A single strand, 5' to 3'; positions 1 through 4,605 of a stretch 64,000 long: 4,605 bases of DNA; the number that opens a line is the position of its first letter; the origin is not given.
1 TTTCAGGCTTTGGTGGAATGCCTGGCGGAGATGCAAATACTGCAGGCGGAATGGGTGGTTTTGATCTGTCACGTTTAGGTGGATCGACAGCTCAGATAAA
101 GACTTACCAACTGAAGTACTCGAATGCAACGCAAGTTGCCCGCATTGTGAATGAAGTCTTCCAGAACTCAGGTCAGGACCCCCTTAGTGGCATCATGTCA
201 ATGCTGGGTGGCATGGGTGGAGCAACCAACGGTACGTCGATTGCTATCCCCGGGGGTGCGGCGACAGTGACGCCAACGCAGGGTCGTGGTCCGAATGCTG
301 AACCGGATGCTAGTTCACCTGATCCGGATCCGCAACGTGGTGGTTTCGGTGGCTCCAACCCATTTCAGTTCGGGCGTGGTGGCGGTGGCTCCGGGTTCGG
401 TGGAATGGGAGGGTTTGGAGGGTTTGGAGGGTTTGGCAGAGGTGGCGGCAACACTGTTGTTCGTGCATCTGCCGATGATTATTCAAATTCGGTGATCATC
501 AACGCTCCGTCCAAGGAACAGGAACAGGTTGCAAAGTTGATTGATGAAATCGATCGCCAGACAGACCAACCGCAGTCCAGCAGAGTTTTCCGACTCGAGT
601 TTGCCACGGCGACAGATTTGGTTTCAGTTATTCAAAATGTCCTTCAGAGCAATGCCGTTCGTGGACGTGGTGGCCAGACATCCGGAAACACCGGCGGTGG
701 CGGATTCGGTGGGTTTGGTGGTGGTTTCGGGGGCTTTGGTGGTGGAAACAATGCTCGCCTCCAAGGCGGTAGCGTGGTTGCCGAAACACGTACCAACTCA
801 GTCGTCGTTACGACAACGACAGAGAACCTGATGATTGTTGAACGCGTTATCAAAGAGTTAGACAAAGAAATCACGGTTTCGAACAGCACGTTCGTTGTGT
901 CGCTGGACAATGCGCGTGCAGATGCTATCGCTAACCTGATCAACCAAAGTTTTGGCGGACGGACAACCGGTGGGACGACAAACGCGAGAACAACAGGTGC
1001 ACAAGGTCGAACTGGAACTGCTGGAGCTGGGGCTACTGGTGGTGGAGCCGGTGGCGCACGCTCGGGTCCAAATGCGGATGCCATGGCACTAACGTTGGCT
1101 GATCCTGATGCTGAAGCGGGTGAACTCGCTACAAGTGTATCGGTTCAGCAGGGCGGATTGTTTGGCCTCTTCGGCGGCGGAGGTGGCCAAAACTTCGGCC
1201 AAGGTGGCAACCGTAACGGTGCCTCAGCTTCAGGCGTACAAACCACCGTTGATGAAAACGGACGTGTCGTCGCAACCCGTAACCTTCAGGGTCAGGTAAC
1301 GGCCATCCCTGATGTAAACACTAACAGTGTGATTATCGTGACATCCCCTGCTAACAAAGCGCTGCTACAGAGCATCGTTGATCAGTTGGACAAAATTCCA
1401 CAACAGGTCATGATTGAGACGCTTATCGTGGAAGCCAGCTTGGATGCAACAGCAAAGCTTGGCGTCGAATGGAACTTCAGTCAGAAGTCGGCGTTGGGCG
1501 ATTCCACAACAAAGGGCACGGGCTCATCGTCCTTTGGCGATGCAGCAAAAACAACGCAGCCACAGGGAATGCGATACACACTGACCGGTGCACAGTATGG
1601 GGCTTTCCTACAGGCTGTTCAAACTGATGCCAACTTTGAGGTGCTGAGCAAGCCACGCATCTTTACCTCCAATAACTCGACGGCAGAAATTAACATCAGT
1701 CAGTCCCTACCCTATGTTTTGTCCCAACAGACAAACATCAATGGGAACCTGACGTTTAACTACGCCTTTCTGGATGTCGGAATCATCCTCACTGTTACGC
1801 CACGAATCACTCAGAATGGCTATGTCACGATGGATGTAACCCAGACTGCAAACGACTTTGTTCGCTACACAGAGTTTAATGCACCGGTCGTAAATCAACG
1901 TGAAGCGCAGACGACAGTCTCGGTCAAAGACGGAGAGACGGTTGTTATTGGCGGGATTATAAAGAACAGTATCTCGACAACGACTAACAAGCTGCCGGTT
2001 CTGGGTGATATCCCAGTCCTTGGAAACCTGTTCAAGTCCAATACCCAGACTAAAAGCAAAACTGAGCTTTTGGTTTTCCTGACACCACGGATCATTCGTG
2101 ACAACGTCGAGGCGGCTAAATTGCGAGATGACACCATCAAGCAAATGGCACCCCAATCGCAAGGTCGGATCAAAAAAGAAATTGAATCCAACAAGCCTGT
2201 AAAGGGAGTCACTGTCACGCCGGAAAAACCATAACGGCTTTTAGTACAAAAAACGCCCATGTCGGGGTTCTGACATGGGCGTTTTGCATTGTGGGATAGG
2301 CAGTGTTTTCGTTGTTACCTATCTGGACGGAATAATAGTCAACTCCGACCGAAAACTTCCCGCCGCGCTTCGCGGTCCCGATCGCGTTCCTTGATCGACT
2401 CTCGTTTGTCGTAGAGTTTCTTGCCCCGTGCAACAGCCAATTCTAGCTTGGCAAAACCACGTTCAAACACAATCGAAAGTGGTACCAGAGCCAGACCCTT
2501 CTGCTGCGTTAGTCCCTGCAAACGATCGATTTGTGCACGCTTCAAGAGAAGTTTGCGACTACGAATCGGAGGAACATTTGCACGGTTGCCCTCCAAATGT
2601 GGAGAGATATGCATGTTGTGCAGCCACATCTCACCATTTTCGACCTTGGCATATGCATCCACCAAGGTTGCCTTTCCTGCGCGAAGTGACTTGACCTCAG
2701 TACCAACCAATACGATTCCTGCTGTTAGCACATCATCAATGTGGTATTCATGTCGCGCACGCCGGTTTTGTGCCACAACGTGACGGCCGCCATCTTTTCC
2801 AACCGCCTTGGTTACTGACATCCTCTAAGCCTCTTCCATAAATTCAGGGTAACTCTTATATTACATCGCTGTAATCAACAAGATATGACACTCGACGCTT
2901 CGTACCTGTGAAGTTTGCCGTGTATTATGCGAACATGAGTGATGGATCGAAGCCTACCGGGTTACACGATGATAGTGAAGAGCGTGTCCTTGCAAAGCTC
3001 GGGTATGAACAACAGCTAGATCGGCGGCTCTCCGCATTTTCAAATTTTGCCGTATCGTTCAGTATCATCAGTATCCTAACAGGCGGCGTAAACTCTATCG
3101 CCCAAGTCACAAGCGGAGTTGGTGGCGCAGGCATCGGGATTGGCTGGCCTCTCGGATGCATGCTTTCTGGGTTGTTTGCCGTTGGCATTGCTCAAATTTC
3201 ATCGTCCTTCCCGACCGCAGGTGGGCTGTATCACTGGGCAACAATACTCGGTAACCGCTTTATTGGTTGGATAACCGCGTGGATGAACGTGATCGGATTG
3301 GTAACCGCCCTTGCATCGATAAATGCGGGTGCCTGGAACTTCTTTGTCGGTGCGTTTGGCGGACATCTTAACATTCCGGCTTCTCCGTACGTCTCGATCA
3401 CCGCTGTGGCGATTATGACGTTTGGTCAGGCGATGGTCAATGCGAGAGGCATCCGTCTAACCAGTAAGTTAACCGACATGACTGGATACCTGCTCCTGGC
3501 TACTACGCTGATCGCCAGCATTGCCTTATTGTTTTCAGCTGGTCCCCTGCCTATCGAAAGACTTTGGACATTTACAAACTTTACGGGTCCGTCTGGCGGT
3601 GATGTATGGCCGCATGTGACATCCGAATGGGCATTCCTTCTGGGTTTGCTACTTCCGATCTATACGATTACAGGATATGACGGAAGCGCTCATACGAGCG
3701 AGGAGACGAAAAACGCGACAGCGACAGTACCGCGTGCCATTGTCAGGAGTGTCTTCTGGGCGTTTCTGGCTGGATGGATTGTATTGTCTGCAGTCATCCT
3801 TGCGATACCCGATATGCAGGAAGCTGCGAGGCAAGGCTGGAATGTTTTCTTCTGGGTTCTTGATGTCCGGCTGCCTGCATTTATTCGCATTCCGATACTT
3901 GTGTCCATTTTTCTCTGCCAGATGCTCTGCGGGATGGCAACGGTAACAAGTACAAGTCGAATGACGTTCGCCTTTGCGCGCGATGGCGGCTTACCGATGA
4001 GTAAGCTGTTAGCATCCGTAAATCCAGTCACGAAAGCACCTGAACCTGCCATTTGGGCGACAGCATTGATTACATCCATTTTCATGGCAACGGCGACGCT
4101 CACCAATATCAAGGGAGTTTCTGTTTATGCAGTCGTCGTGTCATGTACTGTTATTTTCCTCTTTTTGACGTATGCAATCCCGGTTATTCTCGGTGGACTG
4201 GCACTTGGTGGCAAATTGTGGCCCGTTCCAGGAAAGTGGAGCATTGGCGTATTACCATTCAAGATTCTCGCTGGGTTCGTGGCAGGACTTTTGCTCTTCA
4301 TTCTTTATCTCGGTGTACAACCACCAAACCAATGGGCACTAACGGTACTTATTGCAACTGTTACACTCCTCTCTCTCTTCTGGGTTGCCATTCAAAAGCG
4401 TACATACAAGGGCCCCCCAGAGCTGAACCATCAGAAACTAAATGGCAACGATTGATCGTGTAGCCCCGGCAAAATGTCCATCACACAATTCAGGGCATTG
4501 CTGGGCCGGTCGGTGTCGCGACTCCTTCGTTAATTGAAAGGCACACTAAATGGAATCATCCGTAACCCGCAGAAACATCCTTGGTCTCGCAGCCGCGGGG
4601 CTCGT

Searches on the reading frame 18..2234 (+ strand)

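Call 53: search_protein_families(library=pfam, proteins=[window:18-2234:+], max_evalue=0.00001)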
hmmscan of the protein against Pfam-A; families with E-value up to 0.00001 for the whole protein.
window:18-2234:+ (738 aa): 2 families
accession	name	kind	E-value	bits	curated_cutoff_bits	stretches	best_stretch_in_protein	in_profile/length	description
PF00263.26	Secretin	-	6.5e-50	169.5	27.5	1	533-694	1-169/169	Bacterial type II and III secretion system protein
PF03958.22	Secretin_N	-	1.9e-29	102.1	28.2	2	188-284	1-66/69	Bacterial type II/III secretion system short domain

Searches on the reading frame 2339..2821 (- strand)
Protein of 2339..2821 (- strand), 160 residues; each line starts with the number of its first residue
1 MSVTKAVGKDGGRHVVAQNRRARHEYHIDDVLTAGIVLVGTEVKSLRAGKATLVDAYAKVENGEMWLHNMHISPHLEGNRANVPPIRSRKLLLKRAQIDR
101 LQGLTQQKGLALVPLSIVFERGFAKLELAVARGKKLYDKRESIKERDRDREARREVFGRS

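Call 53: search_protein_families(library=pfam, proteins=[window:2339-2821:-], max_evalue=0.00001)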
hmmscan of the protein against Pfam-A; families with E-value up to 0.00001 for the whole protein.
window:2339-2821:- (160 aa): 1 family
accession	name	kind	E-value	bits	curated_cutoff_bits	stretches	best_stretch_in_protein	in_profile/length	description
PF01668.23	SmpB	-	4e-56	189.4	27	1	16-155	1-140/143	SmpB protein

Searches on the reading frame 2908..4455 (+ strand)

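Call 53: search_protein_families(library=pfam, proteins=[window:2908-4455:+], max_evalue=0.00001)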
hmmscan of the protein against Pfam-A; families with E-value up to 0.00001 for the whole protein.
window:2908-4455:+ (515 aa): 2 families
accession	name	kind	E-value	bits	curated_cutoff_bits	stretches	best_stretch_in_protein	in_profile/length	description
PF13520.12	AA_permease_2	-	7.8e-47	160.6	27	1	41-485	1-424/427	Amino acid permease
PF00324.27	AA_permease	-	1.5e-13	50.7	24.6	1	62-424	17-373/470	Amino acid permease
